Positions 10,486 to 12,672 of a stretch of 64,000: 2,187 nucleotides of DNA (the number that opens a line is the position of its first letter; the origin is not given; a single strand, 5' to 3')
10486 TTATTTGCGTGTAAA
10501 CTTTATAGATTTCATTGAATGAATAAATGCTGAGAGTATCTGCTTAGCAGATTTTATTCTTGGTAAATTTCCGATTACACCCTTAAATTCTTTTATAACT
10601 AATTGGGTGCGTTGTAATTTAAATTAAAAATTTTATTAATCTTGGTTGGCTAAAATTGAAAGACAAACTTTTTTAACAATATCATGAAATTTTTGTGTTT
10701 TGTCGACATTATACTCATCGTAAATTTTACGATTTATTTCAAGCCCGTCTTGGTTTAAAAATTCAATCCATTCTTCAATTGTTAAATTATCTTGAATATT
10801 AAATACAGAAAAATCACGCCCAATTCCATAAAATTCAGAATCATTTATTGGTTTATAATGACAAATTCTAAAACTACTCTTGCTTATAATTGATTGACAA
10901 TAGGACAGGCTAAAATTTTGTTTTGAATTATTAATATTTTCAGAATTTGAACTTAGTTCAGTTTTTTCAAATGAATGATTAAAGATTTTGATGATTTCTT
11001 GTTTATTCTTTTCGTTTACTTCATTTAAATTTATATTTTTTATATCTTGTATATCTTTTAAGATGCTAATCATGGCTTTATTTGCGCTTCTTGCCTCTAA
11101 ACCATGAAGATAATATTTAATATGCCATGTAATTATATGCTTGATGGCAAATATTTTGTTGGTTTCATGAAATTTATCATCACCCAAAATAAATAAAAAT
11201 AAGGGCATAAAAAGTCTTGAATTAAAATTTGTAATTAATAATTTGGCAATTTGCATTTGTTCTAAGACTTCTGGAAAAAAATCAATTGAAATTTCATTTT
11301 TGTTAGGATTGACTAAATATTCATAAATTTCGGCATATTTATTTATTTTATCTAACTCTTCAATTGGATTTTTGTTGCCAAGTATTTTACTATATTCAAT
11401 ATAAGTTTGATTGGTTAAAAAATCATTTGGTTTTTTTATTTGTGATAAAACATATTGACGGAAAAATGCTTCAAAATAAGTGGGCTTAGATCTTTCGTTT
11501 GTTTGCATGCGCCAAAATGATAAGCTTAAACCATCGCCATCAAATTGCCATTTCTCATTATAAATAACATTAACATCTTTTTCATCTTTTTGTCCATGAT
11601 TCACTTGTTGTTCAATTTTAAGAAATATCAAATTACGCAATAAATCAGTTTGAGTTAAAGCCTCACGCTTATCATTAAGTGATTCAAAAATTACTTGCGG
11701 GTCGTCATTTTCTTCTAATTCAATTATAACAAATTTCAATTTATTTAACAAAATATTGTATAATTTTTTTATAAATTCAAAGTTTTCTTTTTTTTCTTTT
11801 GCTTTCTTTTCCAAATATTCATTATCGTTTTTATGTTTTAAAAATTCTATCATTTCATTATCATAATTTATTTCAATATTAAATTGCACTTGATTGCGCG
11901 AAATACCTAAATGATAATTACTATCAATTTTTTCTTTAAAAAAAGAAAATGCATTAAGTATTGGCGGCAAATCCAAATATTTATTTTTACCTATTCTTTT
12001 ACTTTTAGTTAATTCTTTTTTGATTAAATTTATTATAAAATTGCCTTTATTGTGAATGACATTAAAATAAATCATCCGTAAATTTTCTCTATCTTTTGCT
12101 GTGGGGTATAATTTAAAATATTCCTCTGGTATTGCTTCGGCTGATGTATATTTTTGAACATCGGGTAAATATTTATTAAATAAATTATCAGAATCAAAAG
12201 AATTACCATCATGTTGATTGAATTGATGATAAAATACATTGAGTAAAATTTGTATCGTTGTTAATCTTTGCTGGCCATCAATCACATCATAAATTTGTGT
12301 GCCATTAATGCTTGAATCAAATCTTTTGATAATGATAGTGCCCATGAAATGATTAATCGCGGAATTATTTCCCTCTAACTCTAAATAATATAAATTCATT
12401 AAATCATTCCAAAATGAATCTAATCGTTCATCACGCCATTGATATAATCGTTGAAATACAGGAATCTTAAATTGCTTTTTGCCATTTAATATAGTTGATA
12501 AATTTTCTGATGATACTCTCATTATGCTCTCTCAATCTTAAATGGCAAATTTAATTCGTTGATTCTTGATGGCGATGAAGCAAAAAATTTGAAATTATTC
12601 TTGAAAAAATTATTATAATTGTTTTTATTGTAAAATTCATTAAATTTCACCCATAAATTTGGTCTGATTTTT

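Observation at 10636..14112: Compact AT-rich three-gene cassette (ABC-type ATPase + candidate PD-(D/E)xK nuclease + DUF262/ParB-like protein): candidate undescribed defence system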

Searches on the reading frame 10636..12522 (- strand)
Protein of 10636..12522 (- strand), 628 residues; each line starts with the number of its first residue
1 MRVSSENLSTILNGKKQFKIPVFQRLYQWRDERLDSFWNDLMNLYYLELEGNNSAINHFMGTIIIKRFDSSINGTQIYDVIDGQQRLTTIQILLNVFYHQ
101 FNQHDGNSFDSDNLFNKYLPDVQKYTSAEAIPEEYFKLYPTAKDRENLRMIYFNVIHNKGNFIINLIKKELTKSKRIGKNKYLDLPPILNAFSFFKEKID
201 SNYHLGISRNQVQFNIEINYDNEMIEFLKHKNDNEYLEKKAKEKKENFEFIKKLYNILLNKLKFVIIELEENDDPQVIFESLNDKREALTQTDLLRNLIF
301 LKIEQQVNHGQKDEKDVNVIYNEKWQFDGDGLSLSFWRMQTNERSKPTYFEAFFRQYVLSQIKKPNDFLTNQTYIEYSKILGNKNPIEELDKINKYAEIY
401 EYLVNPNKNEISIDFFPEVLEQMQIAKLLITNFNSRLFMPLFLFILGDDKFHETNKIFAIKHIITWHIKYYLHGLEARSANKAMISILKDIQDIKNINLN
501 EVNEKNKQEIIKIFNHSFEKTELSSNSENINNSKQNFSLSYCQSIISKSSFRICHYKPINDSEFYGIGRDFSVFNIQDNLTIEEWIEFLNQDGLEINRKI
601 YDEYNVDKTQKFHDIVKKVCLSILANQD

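Call 3: search_protein_families(library=pfam, proteins=[window:10636-12522:-], max_evalue=1)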
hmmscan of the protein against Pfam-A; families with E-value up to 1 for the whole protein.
window:10636-12522:- (628 aa): 2 families
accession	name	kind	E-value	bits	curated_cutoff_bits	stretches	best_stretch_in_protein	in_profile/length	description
PF03235.19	GmrSD_N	-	9.2e-30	104.7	33.2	1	8-300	1-199/199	GmrSD restriction endonuclease, N-terminal domain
PF00074.25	RnaseA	-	0.00047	21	23.1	1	461-566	4-104/121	Pancreatic ribonuclease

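Call 4: search_protein_families(library=padloc, proteins=[window:10636-12522:-], max_evalue=1)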
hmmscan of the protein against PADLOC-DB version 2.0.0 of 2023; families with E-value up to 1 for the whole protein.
window:10636-12522:- (628 aa): 23 families
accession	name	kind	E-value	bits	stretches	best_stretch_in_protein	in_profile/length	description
PDLC02693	Orf5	-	7.1e-47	158.6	2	11-151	2-130/543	Orf5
PDLC04157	HEC-06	-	3.1e-31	106.6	2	5-201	11-173/558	-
PDLC02695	Orf5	-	1.5e-29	100.9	2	4-119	6-120/601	Orf5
PDLC04155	HEC-06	-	7e-28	95.4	2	3-204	7-180/562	-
PDLC04154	HEC-06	-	1.4e-26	91.3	2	3-112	9-107/569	-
PDLC02687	Orf5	-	5.2e-21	73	2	2-101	2-90/543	Orf5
PDLC02700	Orf5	-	9e-21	72.2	2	11-202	6-163/555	Orf5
PDLC02701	Orf5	-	2.2e-20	70.7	2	8-126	10-128/596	Orf5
PDLC03655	mREase_IV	-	3.8e-20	69.9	2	7-198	7-191/629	Type IV methyl-directed restriction enzyme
PDLC02691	Orf5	-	1e-19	68.6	2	4-131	6-120/579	Orf5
PDLC02692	Orf5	-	2.9e-19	67.2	2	14-111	4-94/558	Orf5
PDLC02686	Orf5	-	2.3e-17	60.7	2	3-103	5-102/566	Orf5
PDLC02697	Orf5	-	4e-14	50.1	2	13-123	3-104/585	Orf5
PDLC02786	SspE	-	6.3e-14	49.2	1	8-109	14-117/766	SspE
PDLC02699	Orf5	-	3.5e-13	47.1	2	18-101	1-70/530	Orf5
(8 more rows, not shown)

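Call 5: search_protein_families(library=ncbifam, proteins=[window:10636-12522:-], max_evalue=1)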
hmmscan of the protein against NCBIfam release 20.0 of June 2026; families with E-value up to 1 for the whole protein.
window:10636-12522:- (628 aa): 1 family
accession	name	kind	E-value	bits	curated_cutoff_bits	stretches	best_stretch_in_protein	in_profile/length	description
TIGR01032.1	rplT_bact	equivalog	0.0067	16.7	65.65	1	577-619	71-113/114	50S ribosomal protein L20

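Call 6: search_protein_families(library=phrogs, proteins=[window:10636-12522:-], max_evalue=1)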
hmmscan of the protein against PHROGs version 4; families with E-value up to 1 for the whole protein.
window:10636-12522:- (628 aa): 2 families
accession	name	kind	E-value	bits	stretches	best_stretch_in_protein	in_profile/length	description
phrog_21165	-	unknown function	5.9e-24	86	1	4-526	8-445/567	-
phrog_12287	-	unknown function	0.033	15.3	1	482-542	12-70/101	-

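Call 7: search_solved_structures(query=window:10636-12522:-, max_evalue=1, show_alignments=2)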
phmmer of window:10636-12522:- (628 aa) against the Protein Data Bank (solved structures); distinct sequences matched with E-value up to 1: 1.
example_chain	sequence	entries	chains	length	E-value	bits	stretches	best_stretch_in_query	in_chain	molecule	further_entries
6jiv_D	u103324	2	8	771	0.32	12.9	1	18-101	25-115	SspE protein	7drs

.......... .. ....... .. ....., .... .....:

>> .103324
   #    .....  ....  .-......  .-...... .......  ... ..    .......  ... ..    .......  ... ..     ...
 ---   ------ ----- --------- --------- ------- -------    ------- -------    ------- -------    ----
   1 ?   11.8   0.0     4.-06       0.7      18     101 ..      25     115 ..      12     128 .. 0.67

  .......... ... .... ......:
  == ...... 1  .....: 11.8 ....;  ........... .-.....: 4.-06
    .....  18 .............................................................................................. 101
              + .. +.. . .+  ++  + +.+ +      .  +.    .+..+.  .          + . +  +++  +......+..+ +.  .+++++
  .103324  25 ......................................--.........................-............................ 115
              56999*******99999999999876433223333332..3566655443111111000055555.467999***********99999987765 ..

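Call 18: find_homologous_proteins(query=window:10636-12522:-, max_evalue=0.001)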
Query window:10636-12522:- (628 aa): 2272 proteins with E <= 0.001 among 8000 candidates; the best 120 are listed.
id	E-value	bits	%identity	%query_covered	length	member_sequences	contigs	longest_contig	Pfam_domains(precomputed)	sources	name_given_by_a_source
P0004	0.0e+0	1390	100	100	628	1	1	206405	PF03235.20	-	-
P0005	4.8e-35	140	27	82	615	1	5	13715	PF07510.17,PF03235.20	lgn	-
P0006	1.9e-33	134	28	81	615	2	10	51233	PF07510.17,PF03235.20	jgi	jgi:uncharacterized protein with ParB-like and HNH nuclease domain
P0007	5.0e-28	116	25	79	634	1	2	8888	PF07510.17,PF03235.20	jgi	-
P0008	8.2e-28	116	25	79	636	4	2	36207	PF07510.17,PF03235.20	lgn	-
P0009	1.2e-27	115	30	63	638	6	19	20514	PF07510.17,PF03235.20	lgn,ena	-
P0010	5.1e-26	110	27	52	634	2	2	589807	PF07510.17,PF03235.20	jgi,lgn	jgi:hypothetical protein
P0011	8.5e-26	109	27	65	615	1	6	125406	PF07510.17,PF03235.20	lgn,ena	-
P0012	9.6e-26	109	32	50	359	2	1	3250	PF03235.20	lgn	-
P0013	1.9e-25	108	26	65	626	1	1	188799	PF07510.17,PF03235.20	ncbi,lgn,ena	-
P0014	3.8e-25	107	25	66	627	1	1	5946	PF07510.17,PF03235.20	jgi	jgi:hypothetical protein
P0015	7.5e-25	106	26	65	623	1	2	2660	PF07510.17,PF03235.20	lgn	-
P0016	1.0e-24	105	26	78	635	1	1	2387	PF07510.17,PF03235.20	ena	-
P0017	1.1e-24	105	24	98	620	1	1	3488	PF07510.17,PF03235.20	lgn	-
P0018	3.0e-24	104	22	80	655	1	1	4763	PF07510.17,PF03235.20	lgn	-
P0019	4.2e-24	103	42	17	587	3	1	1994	PF07510.17,PF03235.20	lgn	-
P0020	6.5e-24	103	28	64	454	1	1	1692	PF03235.20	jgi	jgi:hypothetical protein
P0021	7.5e-24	103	26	76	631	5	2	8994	PF07510.17,PF03235.20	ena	-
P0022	8.7e-24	102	24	78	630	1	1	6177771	PF07510.17,PF03235.20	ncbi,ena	-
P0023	9.2e-24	102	23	78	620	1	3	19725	PF07510.17,PF03235.20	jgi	jgi:uncharacterized protein with ParB-like and HNH nuclease domain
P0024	1.1e-23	102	24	77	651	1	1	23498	PF07510.17,PF03235.20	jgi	jgi:hypothetical protein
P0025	1.1e-23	102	26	79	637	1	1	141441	PF07510.17,PF03235.20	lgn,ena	-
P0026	2.5e-23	101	32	26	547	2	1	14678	PF07510.17,PF03235.20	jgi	jgi:uncharacterized protein with ParB-like and HNH nuclease domain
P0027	3.3e-23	100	26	65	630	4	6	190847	PF07510.17,PF03235.20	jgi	jgi:hypothetical protein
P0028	5.5e-23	100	23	89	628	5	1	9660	PF07510.17,PF03235.20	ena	-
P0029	7.0e-23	99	25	77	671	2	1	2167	PF07510.17,PF03235.20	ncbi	ncbi:MAG: DUF262 domain-containing protein, partial [Phototrophicaceae bacterium]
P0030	1.2e-22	99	23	79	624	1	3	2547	PF07510.17,PF03235.20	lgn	-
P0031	1.4e-22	98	27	49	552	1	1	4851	PF07510.17,PF03235.20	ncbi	-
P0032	1.4e-22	98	25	78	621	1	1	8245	PF07510.17,PF03235.20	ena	-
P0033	1.5e-22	98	47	16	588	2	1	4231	PF07510.17,PF03235.20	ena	-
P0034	1.8e-22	98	26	72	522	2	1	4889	PF03235.20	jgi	jgi:hypothetical protein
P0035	1.8e-22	98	23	64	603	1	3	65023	PF07510.17,PF03235.20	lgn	-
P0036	1.8e-22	98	23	67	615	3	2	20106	PF07510.17,PF03235.20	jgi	-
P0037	1.8e-22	98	22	72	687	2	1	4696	PF07510.17,PF03235.20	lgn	-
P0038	1.9e-22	98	27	66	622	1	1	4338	PF07510.17,PF03235.20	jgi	jgi:uncharacterized protein with ParB-like and HNH nuclease domain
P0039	1.9e-22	98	25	64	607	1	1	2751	PF07510.17,PF03235.20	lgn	-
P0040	2.6e-22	97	27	48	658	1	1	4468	PF07510.17,PF03235.20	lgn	-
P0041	3.8e-22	97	27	65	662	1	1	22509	PF07510.17,PF03235.20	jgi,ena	-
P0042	4.8e-22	97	29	50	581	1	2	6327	PF07510.17,PF03235.20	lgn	-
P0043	6.3e-22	96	27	56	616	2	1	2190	PF07510.17,PF03235.20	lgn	-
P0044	6.7e-22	96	25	77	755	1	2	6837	PF07510.17,PF03235.20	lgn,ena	-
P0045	7.5e-22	96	30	25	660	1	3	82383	PF07510.17,PF03235.20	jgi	jgi:uncharacterized protein with ParB-like and HNH nuclease domain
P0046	7.5e-22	96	23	65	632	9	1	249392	PF07510.17,PF03235.20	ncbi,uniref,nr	ncbi:DUF262 domain-containing protein [Halomonas sp. LBP4]|uniref:DUF262 domain-containing protein n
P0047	7.9e-22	96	28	57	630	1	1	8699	PF07510.17,PF03235.20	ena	-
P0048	8.1e-22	96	26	66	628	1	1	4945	PF07510.17,PF03235.20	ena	-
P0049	8.7e-22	96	23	77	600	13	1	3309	PF07510.17,PF03235.20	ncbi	-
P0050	1.3e-21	95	26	39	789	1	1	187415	PF07510.17,PF03235.20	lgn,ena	-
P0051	1.5e-21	95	28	52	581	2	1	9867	PF07510.17,PF03235.20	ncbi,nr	ncbi:hypothetical protein GCM10019059_41820 [Camelimonas fluminis]|nr:hypothetical protein GCM100190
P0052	1.6e-21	95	43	16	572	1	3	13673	PF07510.17,PF03235.20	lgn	-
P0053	1.8e-21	95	22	81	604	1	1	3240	PF07510.17,PF03235.20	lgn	-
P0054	1.8e-21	95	30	25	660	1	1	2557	PF07510.17,PF03235.20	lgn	-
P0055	1.9e-21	95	24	70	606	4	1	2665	PF07510.17,PF03235.20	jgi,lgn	-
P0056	1.9e-21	95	24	82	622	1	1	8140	PF07510.17,PF03235.20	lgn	-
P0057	2.6e-21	94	26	81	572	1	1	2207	PF07510.17,PF03235.20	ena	-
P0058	2.7e-21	94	24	80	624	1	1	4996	PF07510.17,PF03235.20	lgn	-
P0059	3.2e-21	94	23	77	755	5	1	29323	PF07510.17,PF03235.20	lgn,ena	-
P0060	3.5e-21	94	25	66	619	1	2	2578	PF07510.17,PF03235.20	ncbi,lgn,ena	-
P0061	3.5e-21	94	24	80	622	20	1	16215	PF07510.17,PF03235.20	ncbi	-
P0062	3.5e-21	94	24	79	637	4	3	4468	PF07510.17,PF03235.20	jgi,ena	-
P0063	4.2e-21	93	24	78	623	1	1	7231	PF07510.17,PF03235.20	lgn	-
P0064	8.7e-21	92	23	76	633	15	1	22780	PF07510.17,PF03235.20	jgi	jgi:uncharacterized protein with ParB-like and HNH nuclease domain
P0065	9.7e-21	92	23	68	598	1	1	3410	PF07510.17,PF03235.20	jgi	jgi:uncharacterized protein with ParB-like and HNH nuclease domain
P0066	9.9e-21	92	24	78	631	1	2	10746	PF07510.17,PF03235.20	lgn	-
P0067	1.3e-20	92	22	64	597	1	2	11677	PF07510.17,PF03235.20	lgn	-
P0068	1.3e-20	92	38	18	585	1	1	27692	PF07510.17,PF03235.20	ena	-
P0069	1.4e-20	92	24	63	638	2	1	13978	PF07510.17,PF03235.20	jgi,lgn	jgi:hypothetical protein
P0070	1.5e-20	92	34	26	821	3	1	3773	PF07510.17,PF03235.20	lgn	-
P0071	1.8e-20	91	24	74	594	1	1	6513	PF07510.17,PF03235.20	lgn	-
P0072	1.9e-20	91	24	63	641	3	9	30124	PF07510.17,PF03235.20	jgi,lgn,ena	jgi:uncharacterized protein with ParB-like and HNH nuclease domain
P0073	2.0e-20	91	25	65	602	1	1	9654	PF07510.17,PF03235.20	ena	-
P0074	2.0e-20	91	26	65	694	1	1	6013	PF07510.17,PF03235.20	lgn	-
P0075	2.2e-20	91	25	79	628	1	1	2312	PF07510.17,PF03235.20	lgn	-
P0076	2.8e-20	91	23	80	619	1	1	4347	PF07510.17,PF03235.20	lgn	-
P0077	2.9e-20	91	22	78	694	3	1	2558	PF07510.17,PF03235.20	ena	-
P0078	2.9e-20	91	24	78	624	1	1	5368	PF07510.17,PF03235.20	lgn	-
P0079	4.5e-20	90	24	80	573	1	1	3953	PF07510.17,PF03235.20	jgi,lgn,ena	-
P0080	4.8e-20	90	27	65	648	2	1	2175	PF07510.17,PF03235.20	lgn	-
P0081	4.9e-20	90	23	77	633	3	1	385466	PF07510.17,PF03235.20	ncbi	ncbi:DUF262 domain-containing protein [Bradyrhizobium sp. CAR08]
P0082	5.0e-20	90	26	57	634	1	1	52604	PF07510.17,PF03235.20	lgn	-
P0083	5.2e-20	90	25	80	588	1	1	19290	PF07510.17,PF03235.20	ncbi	-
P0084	5.3e-20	90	22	77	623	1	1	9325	PF07510.17,PF03235.20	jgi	jgi:hypothetical protein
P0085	5.3e-20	90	29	24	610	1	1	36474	PF07510.17,PF03235.20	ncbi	-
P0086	6.4e-20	90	22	78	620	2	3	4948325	PF03235.20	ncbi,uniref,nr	ncbi:Uncharacterized conserved protein (plasmid) [Tsukamurella tyrosinosolvens]|uniref:Uncharacteriz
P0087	6.7e-20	90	23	75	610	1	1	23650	PF07510.17,PF03235.20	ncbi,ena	-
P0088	6.8e-20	90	40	15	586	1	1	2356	PF07510.17,PF03235.20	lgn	-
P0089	6.8e-20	89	22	82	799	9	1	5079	PF07510.17,PF03235.20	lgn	-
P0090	7.8e-20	89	26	61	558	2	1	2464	PF07510.17,PF03235.20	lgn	-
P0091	8.2e-20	89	24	80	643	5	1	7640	PF07510.17,PF03235.20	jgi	jgi:hypothetical protein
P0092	8.4e-20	89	40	15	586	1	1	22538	PF07510.17,PF03235.20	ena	-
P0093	8.9e-20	89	39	15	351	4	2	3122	PF03235.20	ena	-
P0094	9.1e-20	89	39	16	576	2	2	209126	PF07510.17,PF03235.20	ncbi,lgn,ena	-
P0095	9.6e-20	89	24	79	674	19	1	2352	PF07510.17,PF03235.20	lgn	-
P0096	1.4e-19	88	24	64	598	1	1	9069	PF07510.17,PF03235.20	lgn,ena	-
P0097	1.4e-19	88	23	78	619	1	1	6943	PF07510.17,PF03235.20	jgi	-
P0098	1.5e-19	88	27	68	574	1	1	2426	PF07510.17,PF03235.20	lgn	-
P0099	1.8e-19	88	26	52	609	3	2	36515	PF07510.17,PF03235.20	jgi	-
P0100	1.9e-19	88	34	22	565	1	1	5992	PF07510.17,PF03235.20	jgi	jgi:hypothetical protein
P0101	2.3e-19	88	27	65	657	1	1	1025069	PF07510.17,PF03235.20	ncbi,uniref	ncbi:DUF262 domain-containing protein [Peribacillus sp. NPDC096379]|uniref:DUF262 domain-containing 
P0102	2.4e-19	88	24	65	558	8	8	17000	PF07510.17,PF03235.20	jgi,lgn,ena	-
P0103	2.4e-19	88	22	78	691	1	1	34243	PF07510.17,PF03235.20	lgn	-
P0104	2.7e-19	88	39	15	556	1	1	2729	PF07510.17,PF03235.20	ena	-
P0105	2.9e-19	87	39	15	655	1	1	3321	PF07510.17,PF03235.20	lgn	-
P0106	2.9e-19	87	39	15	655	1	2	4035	PF07510.17,PF03235.20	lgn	-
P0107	3.0e-19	87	39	15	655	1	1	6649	PF07510.17,PF03235.20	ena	-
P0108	3.1e-19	87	39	15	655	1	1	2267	PF07510.17,PF03235.20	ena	-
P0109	3.1e-19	87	30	25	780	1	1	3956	PF03235.20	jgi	jgi:uncharacterized protein with ParB-like and HNH nuclease domain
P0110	3.1e-19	87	39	15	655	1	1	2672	PF07510.17,PF03235.20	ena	-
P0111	3.1e-19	87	39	15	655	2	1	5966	PF07510.17,PF03235.20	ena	-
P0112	3.1e-19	87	39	15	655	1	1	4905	PF07510.17,PF03235.20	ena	-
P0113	3.1e-19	87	39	15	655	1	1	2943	PF07510.17,PF03235.20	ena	-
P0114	3.2e-19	87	39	15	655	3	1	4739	PF07510.17,PF03235.20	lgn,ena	-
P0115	3.3e-19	87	23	71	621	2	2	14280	PF07510.17,PF03235.20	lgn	-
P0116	3.3e-19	87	22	82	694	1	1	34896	PF07510.17,PF03235.20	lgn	-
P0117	3.9e-19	87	39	15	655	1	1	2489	PF07510.17,PF03235.20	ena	-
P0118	4.3e-19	87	39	15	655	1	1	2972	PF07510.17,PF03235.20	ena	-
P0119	4.5e-19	87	39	15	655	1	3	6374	PF07510.17,PF03235.20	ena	-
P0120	4.6e-19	87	39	15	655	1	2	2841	PF07510.17,PF03235.20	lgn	-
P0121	5.0e-19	87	25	65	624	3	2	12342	PF07510.17,PF03235.20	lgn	-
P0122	5.1e-19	87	23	80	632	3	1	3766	PF07510.17,PF03235.20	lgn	-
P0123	5.2e-19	87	28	52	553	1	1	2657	PF07510.17,PF03235.20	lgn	-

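Call 24: find_encoding_contigs(protein=P0006, flank=6000, max_places=4)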
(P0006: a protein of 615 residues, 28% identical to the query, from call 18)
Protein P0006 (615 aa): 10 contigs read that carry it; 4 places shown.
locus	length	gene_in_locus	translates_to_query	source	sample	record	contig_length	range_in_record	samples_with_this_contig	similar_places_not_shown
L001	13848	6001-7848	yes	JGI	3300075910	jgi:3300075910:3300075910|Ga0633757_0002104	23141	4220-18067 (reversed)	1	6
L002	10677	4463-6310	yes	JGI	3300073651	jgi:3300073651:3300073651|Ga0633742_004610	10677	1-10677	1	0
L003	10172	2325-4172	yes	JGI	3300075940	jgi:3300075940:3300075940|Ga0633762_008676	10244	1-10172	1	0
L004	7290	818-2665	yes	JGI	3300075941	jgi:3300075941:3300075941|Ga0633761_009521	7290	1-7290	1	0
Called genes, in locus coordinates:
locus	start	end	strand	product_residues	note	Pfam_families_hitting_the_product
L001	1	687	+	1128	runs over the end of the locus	PF13091:PLDc_2, PF00176:SNF2-rel_dom (weak), PF00270:DEAD (faint), PF04851:ResIII (faint), PF00176:SNF2-rel_dom (weak), PF00271:Helicase_C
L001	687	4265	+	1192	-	PF25120:DUF7814 (weak), PF02384:N6_Mtase (faint), PF20473:MmeI_Mtase, PF07669:Eco57I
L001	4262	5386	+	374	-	PF02463:SMC_N, PF11398:DUF2813 (faint), PF13175:AAA_15, PF13476:AAA_23 (faint), PF13304:AAA_21, PF13175:AAA_15 (weak)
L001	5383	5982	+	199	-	PF14103:DUF4276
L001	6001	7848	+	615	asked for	PF03235:GmrSD_N, PF07510:GmrSD_C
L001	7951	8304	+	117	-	-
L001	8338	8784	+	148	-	-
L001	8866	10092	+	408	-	-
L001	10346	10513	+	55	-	-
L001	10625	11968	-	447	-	PF13356:Arm-DNA-bind_3, PF22022:Phage_int_M, PF00589:Phage_integrase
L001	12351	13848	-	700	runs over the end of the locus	PF00990:GGDEF, PF00563:EAL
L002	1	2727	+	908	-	?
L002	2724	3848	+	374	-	PF02463:SMC_N, PF11398:DUF2813 (faint), PF13175:AAA_15, PF13476:AAA_23 (faint), PF13304:AAA_21, PF13175:AAA_15 (weak)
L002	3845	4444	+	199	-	PF14103:DUF4276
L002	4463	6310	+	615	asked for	PF03235:GmrSD_N, PF07510:GmrSD_C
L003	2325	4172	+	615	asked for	PF03235:GmrSD_N, PF07510:GmrSD_C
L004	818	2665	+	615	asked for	PF03235:GmrSD_N, PF07510:GmrSD_C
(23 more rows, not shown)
